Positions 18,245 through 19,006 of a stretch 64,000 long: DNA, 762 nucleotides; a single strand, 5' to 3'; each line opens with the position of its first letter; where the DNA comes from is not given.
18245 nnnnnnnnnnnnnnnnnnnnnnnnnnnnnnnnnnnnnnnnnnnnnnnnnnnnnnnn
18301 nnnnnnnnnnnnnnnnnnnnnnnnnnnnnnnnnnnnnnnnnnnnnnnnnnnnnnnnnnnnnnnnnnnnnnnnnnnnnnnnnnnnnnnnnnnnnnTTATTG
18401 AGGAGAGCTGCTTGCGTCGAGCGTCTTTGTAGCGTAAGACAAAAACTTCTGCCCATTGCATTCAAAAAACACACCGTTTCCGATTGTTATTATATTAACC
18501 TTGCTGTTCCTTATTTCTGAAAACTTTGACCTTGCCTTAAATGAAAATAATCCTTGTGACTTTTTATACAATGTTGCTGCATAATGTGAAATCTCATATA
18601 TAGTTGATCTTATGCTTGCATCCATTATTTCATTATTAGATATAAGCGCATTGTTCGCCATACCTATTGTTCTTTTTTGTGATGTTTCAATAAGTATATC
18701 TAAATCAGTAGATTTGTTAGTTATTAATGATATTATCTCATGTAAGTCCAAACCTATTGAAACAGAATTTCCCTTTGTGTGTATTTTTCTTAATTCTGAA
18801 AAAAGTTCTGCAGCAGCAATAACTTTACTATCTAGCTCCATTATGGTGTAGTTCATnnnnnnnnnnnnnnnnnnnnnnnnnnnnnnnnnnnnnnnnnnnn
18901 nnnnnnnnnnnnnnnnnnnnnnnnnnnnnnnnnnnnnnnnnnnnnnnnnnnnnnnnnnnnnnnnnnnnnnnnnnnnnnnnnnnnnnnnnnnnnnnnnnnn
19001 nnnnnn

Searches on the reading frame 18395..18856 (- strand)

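Call 40: search_protein_families(library=pfam, proteins=[window:18395-18856:-], max_evalue=0.01)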
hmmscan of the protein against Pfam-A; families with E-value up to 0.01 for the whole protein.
window:18395-18856:- (153 aa): 1 family
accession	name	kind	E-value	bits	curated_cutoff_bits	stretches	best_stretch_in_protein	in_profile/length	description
PF18257.6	DsbG_N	-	0.0055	17.1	25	0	51-99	40-87/90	Disulfide isomerase DsbG N-terminal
